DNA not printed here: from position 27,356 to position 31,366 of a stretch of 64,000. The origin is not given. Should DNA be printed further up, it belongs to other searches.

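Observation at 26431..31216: PilT-like ATPase translationally coupled to a 1200-aa STAND NTPase with a dead cyclase domain; no other pilus genes nearby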

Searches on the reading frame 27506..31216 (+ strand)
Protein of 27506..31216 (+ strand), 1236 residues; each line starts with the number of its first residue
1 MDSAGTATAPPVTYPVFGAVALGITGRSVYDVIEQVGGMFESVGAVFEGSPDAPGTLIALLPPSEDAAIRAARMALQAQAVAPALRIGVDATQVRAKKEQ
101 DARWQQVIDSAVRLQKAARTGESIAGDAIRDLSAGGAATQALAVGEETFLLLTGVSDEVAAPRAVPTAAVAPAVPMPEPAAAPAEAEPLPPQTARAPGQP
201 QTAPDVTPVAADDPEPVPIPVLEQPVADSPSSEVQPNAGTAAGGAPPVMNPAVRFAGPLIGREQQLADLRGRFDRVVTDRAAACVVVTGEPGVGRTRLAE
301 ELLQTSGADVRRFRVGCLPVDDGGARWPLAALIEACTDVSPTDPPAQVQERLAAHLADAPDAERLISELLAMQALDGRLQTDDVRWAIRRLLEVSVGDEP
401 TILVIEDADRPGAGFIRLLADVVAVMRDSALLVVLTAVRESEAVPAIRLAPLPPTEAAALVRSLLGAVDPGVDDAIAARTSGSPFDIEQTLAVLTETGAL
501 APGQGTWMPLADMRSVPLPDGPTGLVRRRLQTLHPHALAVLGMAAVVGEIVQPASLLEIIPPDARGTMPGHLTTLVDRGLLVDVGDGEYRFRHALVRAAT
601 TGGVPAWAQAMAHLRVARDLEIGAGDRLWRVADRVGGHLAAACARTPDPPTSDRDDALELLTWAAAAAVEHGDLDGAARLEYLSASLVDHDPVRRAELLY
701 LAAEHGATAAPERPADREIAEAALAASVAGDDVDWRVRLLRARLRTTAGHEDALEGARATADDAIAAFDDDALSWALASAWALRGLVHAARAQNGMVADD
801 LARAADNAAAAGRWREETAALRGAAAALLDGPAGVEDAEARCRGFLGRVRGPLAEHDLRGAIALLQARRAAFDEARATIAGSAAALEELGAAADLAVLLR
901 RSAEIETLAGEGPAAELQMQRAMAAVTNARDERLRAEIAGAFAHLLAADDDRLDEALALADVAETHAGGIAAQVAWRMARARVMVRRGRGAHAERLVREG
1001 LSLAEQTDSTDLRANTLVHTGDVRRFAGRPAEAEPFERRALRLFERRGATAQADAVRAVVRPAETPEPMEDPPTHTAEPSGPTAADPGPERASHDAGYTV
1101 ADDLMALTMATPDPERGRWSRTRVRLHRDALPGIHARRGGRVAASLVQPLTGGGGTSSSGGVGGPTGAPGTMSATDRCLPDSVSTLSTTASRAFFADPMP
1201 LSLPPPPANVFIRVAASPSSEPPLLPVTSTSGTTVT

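Call 7: search_protein_families(library=pfam, proteins=[window:27506-31216:+], max_evalue=0.1)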
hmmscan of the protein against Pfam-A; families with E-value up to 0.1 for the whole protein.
window:27506-31216:+ (1236 aa): 3 families
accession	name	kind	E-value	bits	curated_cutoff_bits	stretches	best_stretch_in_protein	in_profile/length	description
PF13191.12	AAA_16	-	3.4e-15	57.4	32.6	1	258-434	1-167/167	AAA ATPase domain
PF13401.12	AAA_22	-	1.3e-05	26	27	1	281-436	4-121/130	AAA domain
PF20720.3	nSTAND3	-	0.066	13.3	27.2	0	283-304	18-39/155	Novel STAND NTPase 3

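Call 8: search_protein_families(library=ncbifam, proteins=[window:27506-31216:+], max_evalue=0.1)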
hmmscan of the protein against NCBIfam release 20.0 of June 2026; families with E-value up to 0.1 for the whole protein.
window:27506-31216:+ (1236 aa): 2 families
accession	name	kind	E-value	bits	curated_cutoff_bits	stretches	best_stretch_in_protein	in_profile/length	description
TIGR03903.1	TOMM_kin_cyc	equivalog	4.9e-33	114.1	705.75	1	257-644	481-886/1267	TOMM system kinase/cyclase fusion protein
TIGR02928.1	TIGR02928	subfamily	0.0014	17.5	181.3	1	259-306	17-64/366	orc1/cdc6 family replication initiation protein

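Call 12: find_homologous_proteins(query=window:27506-31216:+)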
Query window:27506-31216:+ (1236 aa): 80 proteins with E <= 0.001 among 8000 candidates.
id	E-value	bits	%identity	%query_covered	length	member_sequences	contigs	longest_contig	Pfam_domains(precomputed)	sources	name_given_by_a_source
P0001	0.0e+0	2622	100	100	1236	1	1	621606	PF13401.13,PF13191.13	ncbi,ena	-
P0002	0.0e+0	1386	65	86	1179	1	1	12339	PF13424.13,PF13191.13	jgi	jgi:hypothetical protein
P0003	0.0e+0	1302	63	86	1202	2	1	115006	PF13424.13,PF13191.13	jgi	jgi:hypothetical protein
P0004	0.0e+0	1289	63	85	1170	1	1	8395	PF13424.13,PF13191.13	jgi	-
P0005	0.0e+0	1274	62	87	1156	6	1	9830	PF13424.13,PF13401.13,PF13191.13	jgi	jgi:hypothetical protein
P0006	0.0e+0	1271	63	70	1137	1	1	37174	PF13424.13,PF13401.13,PF13191.13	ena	-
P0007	0.0e+0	1268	62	85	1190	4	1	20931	PF13424.13,PF13401.13,PF13191.13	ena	-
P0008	0.0e+0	1263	59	86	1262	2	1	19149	PF13401.13,PF13191.13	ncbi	ncbi:MAG: ATP-binding protein [Actinomycetota bacterium]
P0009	0.0e+0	1263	63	85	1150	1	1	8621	PF13401.13,PF13191.13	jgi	jgi:tetratricopeptide (TPR) repeat protein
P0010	0.0e+0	1254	58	90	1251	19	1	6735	PF13401.13,PF13191.13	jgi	-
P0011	0.0e+0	1252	65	66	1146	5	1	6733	PF13424.13,PF13191.13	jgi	-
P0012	0.0e+0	1250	61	86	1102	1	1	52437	PF13424.13,PF13191.13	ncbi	ncbi:MAG: AAA family ATPase [Actinomycetota bacterium]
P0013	0.0e+0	1248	64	67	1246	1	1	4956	PF13424.13,PF13191.13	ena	-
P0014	0.0e+0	1242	59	85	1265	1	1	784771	PF13401.13,PF13191.13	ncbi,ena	-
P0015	0.0e+0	1242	61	85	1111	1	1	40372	PF13424.13,PF13191.13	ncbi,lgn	-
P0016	0.0e+0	1240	61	85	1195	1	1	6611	PF13191.13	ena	-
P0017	0.0e+0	1236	60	85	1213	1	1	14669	PF13424.13,PF13191.13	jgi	jgi:hypothetical protein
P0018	0.0e+0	1233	62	84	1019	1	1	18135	PF13401.13,PF13191.13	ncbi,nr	ncbi:MAG TPA: AAA family ATPase, partial [Actinomycetota bacterium]|nr:AAA family ATPase [Actinomyce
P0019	0.0e+0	1196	60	85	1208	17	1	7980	PF13401.13,PF13191.13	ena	-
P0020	0.0e+0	1182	61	82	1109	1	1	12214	PF13401.13,PF13191.13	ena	-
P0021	0.0e+0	1173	60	81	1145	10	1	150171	PF13401.13,PF13191.13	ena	-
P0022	0.0e+0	1163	58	73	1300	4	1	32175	PF13424.13,PF13401.13,PF13191.13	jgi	-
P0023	0.0e+0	1137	58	88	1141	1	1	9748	PF13401.13,PF13191.13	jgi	jgi:tetratricopeptide (TPR) repeat protein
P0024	0.0e+0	1083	65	70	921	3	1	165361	PF13424.13,PF13401.13,PF13191.13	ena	-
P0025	0.0e+0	1028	55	71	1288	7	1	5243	PF13424.13,PF13191.13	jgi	jgi:hypothetical protein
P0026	9.5e-293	993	58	71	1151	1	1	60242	PF13401.13,PF13191.13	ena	-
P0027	7.2e-275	934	58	70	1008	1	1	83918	PF13424.13,PF13191.13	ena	-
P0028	1.3e-195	671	53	57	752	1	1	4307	PF13401.13,PF13191.13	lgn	-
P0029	7.1e-152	526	48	32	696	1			PF13401.13,PF13191.13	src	-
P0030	1.1e-110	390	51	35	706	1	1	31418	PF13191.13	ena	-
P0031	1.5e-84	303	34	64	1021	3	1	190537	PF13424.13,PF13401.13,PF13191.13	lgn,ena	-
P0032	2.3e-71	260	30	67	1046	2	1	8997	PF17874.8,PF13424.13,PF00211.26,PF07719.24,PF13191.13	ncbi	-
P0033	2.0e-53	200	30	65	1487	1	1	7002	PF03704.24,PF13424.13,PF00486.35,PF13401.13,PF00211.26,PF13191.13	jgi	jgi:predicted ATPase/class 3 adenylate cyclase/DNA-binding SARP family transcriptional activator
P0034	3.0e-48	183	31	66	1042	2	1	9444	PF13424.13,PF00211.26,PF13191.13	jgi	jgi:class 3 adenylate cyclase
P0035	9.2e-48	182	30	80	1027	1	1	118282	PF13401.13,PF00211.26,PF13191.13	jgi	jgi:class 3 adenylate cyclase/tetratricopeptide (TPR) repeat protein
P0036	9.8e-47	178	31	66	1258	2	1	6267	PF03704.24,PF00486.35,PF13191.13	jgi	jgi:DNA-binding SARP family transcriptional activator/tetratricopeptide (TPR) repeat protein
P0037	1.6e-39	154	28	66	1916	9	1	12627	PF03266.22,PF13401.13,PF01637.25,PF07728.21,PF13191.13,PF13374.13,PF00515.35,PF05729.19,PF13424.13,PF13181.13,PF07719.24,PF20720.4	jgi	jgi:predicted ATPase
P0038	2.0e-38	151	29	66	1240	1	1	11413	PF03704.24,PF13424.13,PF00486.35,PF13401.13,PF13191.13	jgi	jgi:DNA-binding SARP family transcriptional activator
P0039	1.1e-36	145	27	65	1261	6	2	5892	PF03704.24,PF00486.35,PF13191.13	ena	-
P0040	3.9e-36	143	28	75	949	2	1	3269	PF13424.13,PF13401.13,PF00211.26,PF13191.13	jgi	jgi:tetratricopeptide (TPR) repeat protein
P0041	3.2e-31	127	29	32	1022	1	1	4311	PF13424.13,PF00211.26,PF13191.13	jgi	jgi:class 3 adenylate cyclase/tetratricopeptide (TPR) repeat protein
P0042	6.6e-31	126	30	32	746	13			PF00211.26,PF13191.13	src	-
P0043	9.2e-31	125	32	31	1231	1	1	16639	PF00211.26,PF13191.13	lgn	-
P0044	2.9e-23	101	28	63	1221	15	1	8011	PF03704.24,PF13424.13,PF00486.35,PF13401.13,PF13191.13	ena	-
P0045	1.3e-21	95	28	65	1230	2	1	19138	PF03704.24,PF00486.35,PF13401.13,PF13191.13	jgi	jgi:DNA-binding SARP family transcriptional activator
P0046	1.4e-20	92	28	31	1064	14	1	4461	PF13401.13,PF00211.26,PF13191.13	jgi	jgi:class 3 adenylate cyclase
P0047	5.2e-17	80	28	61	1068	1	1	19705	PF03704.24,PF00486.35,PF13191.13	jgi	jgi:DNA-binding SARP family transcriptional activator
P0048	1.7e-15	75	31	34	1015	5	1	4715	PF00196.26,PF13401.13,PF13191.13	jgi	jgi:DNA-binding CsgD family transcriptional regulator/tetratricopeptide (TPR) repeat protein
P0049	5.1e-14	70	30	32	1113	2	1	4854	PF13401.13,PF00211.26,PF13191.13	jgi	jgi:class 3 adenylate cyclase/tetratricopeptide (TPR) repeat protein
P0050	5.5e-14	70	30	34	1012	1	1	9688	PF00196.26,PF13401.13,PF08281.19,PF13191.13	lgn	-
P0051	1.6e-13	68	33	13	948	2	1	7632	PF00515.35,PF13424.13,PF13401.13,PF00211.26,PF07719.24,PF13191.13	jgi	jgi:class 3 adenylate cyclase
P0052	3.1e-13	67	29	31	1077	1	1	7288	PF13424.13,PF13401.13,PF00211.26,PF13191.13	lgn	-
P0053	6.2e-13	66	31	18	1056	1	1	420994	PF13401.13,PF00211.26,PF13191.13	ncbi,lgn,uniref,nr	ncbi:cyclase [Mycobacterium vulneris]|uniref:Cyclase n=1 Tax=Mycolicibacterium vulneris TaxID=547163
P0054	1.9e-12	65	29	29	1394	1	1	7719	PF03704.24,PF00486.35,PF00211.26,PF13191.13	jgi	jgi:class 3 adenylate cyclase/DNA-binding winged helix-turn-helix (wHTH) protein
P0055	8.6e-12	63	27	29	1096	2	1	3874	PF13424.13,PF00211.26,PF13191.13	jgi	-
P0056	2.0e-11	61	28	31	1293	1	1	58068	PF00158.33,PF25601.2,PF02954.26,PF13424.13,PF13401.13,PF14532.13,PF07728.21,PF01078.28,PF13191.13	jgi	jgi:transcriptional regulator with AAA-type ATPase domain/predicted ATPase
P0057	3.7e-11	60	32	20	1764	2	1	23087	PF13240.12,PF12680.14,PF14534.13,PF13401.13,PF00211.26,PF13191.13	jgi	jgi:class 3 adenylate cyclase/tetratricopeptide (TPR) repeat protein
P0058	3.5e-10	57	29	31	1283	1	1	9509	PF03704.24,PF00515.35,PF13424.13,PF13432.13,PF00211.26,PF13181.13,PF13191.13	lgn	-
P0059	3.6e-10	57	29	36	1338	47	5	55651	PF00069.32,PF00211.26,PF13191.13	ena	-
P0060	1.5e-9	55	29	34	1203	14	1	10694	PF03704.24,PF13401.13,PF13191.13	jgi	jgi:DNA-binding SARP family transcriptional activator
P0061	4.2e-9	54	28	32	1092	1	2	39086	PF13401.13,PF00211.26,PF13191.13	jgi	jgi:class 3 adenylate cyclase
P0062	6.0e-9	53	25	38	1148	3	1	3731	PF09976.16,PF13176.13,PF13428.13,PF13191.13,PF13374.13,PF07721.21,PF00515.35,PF13424.13,PF14938.13,PF13432.13,PF00211.26,PF13181.13,PF07719.24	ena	-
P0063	6.6e-9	53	28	44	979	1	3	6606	PF13424.13,PF00211.26,PF13191.13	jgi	jgi:class 3 adenylate cyclase/tetratricopeptide (TPR) repeat protein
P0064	6.9e-9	53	27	32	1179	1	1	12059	PF13240.12,PF17874.8,PF12773.14,PF24463.2,PF00211.26,PF24460.2,PF13248.12,PF13191.13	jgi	jgi:class 3 adenylate cyclase/tetratricopeptide (TPR) repeat protein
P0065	9.4e-9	52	27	31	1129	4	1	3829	PF00211.26,PF13191.13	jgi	-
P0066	1.2e-8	52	34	15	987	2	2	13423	PF00196.26,PF13424.13,PF13401.13,PF13191.13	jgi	jgi:DNA-binding CsgD family transcriptional regulator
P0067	2.7e-8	51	28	33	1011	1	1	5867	PF03704.24,PF00486.35,PF13191.13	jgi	jgi:DNA-binding SARP family transcriptional activator/class 3 adenylate cyclase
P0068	3.1e-8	51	24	31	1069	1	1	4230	PF13401.13,PF00211.26,PF13191.13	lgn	-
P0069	3.2e-8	51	27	34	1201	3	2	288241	PF07714.24,PF00069.32,PF17874.8,PF03109.23,PF13424.13,PF13401.13,PF01636.30,PF13191.13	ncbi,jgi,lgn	ncbi:MAG: protein kinase [Bryobacteraceae bacterium]|jgi:tetratricopeptide (TPR) repeat protein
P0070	7.8e-8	49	30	31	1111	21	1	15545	PF13424.13,PF13191.13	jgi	jgi:tetratricopeptide (TPR) repeat protein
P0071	3.2e-7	47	25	29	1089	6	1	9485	PF13424.13,PF00211.26,PF13191.13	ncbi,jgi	jgi:class 3 adenylate cyclase/tetratricopeptide (TPR) repeat protein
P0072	6.1e-7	46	30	31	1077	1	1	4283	PF13424.13,PF00211.26,PF13191.13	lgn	-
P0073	1.1e-6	46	26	36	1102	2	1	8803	PF13424.13,PF13401.13,PF00211.26,PF13191.13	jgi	jgi:class 3 adenylate cyclase/tetratricopeptide (TPR) repeat protein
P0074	1.8e-6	45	25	28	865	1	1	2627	PF13424.13,PF07719.24,PF13191.13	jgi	jgi:tetratricopeptide (TPR) repeat protein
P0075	4.0e-6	44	30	31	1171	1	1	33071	PF07714.24,PF00069.32,PF17874.8,PF03109.23,PF13191.13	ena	-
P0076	5.7e-6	43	27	29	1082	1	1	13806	PF13401.13,PF13191.13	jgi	jgi:type II secretory pathway predicted ATPase ExeA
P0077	8.2e-6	43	29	34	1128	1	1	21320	PF00211.26,PF13191.13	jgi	jgi:class 3 adenylate cyclase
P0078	1.8e-5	42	24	30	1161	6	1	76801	PF13240.12,PF17874.8,PF12773.14,PF24463.2,PF13424.13,PF00211.26,PF13248.12,PF13191.13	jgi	jgi:class 3 adenylate cyclase/tetratricopeptide (TPR) repeat protein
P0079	1.4e-4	39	28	35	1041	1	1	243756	PF13191.13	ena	-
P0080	3.8e-4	37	27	21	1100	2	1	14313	PF05729.19,PF13401.13,PF00211.26,PF13191.13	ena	-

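Call 13: find_encoding_contigs(protein=P0001, flank=10000, max_places=3)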
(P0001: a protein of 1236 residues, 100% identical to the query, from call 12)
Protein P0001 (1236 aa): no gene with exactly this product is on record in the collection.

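Call 14: find_encoding_contigs(protein=P0014, flank=10000, max_places=3)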
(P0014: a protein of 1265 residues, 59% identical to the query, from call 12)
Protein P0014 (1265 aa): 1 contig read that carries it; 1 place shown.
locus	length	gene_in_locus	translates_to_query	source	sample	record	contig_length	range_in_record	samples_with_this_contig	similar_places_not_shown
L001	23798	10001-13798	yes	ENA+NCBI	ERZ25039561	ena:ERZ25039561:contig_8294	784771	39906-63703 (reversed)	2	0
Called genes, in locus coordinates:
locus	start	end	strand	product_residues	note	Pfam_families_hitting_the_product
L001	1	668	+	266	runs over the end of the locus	PF00459:Inositol_P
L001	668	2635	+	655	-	PF00496:SBP_bac_5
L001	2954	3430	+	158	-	PF00528:BPD_transp_1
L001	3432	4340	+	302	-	PF12911:OppC_N (weak), PF00528:BPD_transp_1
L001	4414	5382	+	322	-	PF04185:Phosphoesterase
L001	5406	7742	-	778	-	PF01636:APH, PF00202:Aminotran_3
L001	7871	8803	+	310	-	PF05572:Peptidase_M43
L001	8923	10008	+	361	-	PF00437:T2SSE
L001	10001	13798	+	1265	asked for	PF13191:AAA_16, PF13401:AAA_22 (weak)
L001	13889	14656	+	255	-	-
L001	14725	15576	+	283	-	PF00753:Lactamase_B, PF23023:Anti-Pycsar_Apyc1 (weak)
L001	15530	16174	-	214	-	-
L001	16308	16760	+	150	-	PF00188:CAP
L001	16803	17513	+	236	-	PF01209:Ubie_methyltran, PF13489:Methyltransf_23, PF08241:Methyltransf_11, PF08242:Methyltransf_12, PF13649:Methyltransf_25, PF13847:Methyltransf_31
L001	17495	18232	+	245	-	-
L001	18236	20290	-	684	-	PF05088:Bac_GDH_CD, PF21074:GDH_C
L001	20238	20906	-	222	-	PF05088:Bac_GDH_CD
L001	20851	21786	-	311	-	PF21076:GDH_ACT2, PF21077:GDH_ACT3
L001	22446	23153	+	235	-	-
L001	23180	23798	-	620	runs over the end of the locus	PF02574:S-methyl_trans, PF02219:MTHFR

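Call 15: find_encoding_contigs(protein=P0003, flank=10000, max_places=3)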
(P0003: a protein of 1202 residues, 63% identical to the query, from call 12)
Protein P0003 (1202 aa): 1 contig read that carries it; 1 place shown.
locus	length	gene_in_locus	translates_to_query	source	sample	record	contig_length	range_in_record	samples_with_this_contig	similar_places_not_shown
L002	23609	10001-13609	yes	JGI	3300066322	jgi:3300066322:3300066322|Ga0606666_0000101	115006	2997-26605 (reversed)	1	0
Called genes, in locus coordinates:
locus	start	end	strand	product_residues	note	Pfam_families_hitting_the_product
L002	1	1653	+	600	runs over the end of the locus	PF00496:SBP_bac_5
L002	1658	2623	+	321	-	PF19300:BPD_transp_1_N, PF00528:BPD_transp_1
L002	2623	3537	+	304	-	PF12911:OppC_N, PF00528:BPD_transp_1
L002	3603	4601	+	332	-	PF04185:Phosphoesterase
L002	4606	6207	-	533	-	PF07995:GSDH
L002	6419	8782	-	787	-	PF01636:APH, PF00202:Aminotran_3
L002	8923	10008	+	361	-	PF00437:T2SSE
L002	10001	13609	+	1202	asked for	PF13191:AAA_16, PF13424:TPR_12 (weak)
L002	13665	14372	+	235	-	-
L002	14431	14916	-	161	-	PF13473:Cupredoxin_1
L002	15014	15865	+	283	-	PF00753:Lactamase_B, PF23023:Anti-Pycsar_Apyc1 (faint)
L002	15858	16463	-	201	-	-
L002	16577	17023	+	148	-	PF00188:CAP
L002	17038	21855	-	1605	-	PF21075:GDH_ACT1, PF21073:GDH_HM1, PF21076:GDH_ACT2, PF21077:GDH_ACT3, PF21078:GDH_HM3, PF05088:Bac_GDH_CD, PF21074:GDH_C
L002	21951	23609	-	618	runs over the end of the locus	PF02574:S-methyl_trans, PF02219:MTHFR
